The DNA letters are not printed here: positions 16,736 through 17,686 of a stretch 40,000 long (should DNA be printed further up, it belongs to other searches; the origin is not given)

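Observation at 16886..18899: Heme oxygenase translationally coupled to a stand-alone NuoF-like flavoprotein and a small ferredoxin: a possible dedicated electron-supply chain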

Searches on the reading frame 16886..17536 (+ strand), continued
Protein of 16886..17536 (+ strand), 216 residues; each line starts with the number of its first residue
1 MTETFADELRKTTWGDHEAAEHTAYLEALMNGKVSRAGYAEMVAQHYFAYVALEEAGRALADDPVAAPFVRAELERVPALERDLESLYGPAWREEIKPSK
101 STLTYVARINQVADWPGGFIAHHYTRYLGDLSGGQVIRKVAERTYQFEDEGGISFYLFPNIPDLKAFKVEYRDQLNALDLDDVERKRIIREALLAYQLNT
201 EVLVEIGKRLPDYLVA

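Call 64: find_encoding_contigs(protein=P0142, flank=6000, max_places=1)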
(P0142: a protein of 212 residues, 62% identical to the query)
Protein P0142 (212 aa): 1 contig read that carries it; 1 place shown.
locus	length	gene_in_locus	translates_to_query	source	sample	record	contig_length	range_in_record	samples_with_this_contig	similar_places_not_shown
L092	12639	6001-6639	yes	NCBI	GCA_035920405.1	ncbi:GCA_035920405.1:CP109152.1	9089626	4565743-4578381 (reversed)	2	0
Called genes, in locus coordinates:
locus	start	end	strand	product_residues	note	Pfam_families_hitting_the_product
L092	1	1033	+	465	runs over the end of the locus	PF00135:COesterase, PF20434:BD-FAE, PF07859:Abhydrolase_3, PF00135:COesterase (weak)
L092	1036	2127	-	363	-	PF14361:RsbRD_N, PF25906:PucR-like_N (weak), PF13556:HTH_30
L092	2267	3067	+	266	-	PF12740:PETase, PF07224:Chlorophyllase (weak)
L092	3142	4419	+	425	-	PF00083:Sugar_tr, PF07690:MFS_1, PF00083:Sugar_tr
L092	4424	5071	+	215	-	PF00440:TetR_N, PF17932:TetR_C_24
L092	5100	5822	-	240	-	PF01988:VIT1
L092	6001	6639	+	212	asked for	PF01126:Heme_oxygenase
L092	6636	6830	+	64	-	PF13459:Fer4_15, PF13370:Fer4_13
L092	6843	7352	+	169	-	PF09335:VTT_dom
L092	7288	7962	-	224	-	-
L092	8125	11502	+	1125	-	PF09992:NAGPA, PF00149:Metallophos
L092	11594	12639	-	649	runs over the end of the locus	PF02838:Glyco_hydro_20b, PF00728:Glyco_hydro_20, PF00754:F5_F8_type_C, PF22633:F5_F8_type_C_2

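Call 67: find_encoding_contigs(protein=P0149, flank=5000, max_places=1)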
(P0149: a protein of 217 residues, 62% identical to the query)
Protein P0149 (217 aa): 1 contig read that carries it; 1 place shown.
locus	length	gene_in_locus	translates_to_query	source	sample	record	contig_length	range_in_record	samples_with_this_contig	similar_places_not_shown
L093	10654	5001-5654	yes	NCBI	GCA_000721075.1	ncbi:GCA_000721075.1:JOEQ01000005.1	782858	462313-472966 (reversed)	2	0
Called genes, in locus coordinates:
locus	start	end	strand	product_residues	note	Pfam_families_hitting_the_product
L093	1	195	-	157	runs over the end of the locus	PF13751:DDE_Tnp_1_6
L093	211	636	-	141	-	-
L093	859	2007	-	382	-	PF02661:Fic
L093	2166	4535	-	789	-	PF02190:LON_substr_bdg, PF00004:AAA, PF07724:AAA_2 (faint), PF07728:AAA_5, PF22667:Lon_lid, PF05362:Lon_C, PF13541:ChlI (weak)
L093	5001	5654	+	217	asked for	PF01126:Heme_oxygenase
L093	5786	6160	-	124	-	PF07291:MauE (weak), PF13564:DoxX_2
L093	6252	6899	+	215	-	PF00440:TetR_N, PF21597:TetR_C_43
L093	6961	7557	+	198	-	PF00440:TetR_N, PF17932:TetR_C_24, PF17935:TetR_C_27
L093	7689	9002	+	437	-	PF07730:HisKA_3, PF02518:HATPase_c (faint)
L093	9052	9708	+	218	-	PF00072:Response_reg, PF08281:Sigma70_r4_2 (weak), PF00196:GerE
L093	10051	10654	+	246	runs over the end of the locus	PF06259:Abhydrolase_8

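Call 68: find_encoding_contigs(protein=P0151, flank=5000, max_places=1)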
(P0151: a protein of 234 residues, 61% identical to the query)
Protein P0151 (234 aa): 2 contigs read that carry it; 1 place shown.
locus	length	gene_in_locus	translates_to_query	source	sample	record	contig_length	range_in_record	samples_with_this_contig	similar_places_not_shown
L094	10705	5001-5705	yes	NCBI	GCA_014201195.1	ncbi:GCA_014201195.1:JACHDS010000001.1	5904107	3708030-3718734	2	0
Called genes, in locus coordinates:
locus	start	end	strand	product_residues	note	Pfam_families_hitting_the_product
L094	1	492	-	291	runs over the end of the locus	PF03881:Fructosamin_kin, PF01636:APH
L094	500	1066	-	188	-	PF01451:LMWPc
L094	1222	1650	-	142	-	PF00072:Response_reg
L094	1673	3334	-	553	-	PF05227:CHASE3, PF00672:HAMP (weak), PF00512:HisKA, PF02518:HATPase_c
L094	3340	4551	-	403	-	PF00072:Response_reg, PF07228:SpoIIE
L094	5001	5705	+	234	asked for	PF01126:Heme_oxygenase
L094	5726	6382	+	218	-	PF00440:TetR_N, PF17932:TetR_C_24 (weak), PF17935:TetR_C_27 (weak)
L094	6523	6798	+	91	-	-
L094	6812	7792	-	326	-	PF00929:RNase_T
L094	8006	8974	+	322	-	PF06089:Asparaginase_II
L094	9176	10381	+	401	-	PF01266:DAO (faint), PF07992:Pyr_redox_2, PF13450:NAD_binding_8 (faint), PF13738:Pyr_redox_3 (weak), PF00070:Pyr_redox, PF14759:Reductase_C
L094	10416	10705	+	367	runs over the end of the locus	PF13384:HTH_23, PF13518:HTH_28, PF13551:HTH_29, PF13565:HTH_32, PF13358:DDE_3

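Call 70: search_protein_families(library=pfam, proteins=[L092:6636-6830:+], max_evalue=0.001)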
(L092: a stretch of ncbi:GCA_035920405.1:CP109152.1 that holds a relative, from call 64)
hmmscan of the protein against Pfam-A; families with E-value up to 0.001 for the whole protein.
L092:6636-6830:+ (64 aa): 2 families
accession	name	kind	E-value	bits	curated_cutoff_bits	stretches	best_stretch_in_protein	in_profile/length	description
PF13459.11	Fer4_15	-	2.4e-10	41.4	22.4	1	3-62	1-66/66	4Fe-4S single cluster domain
PF13370.11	Fer4_13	-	1.9e-07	32.1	24.5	1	7-61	3-57/58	4Fe-4S single cluster domain of Ferredoxin I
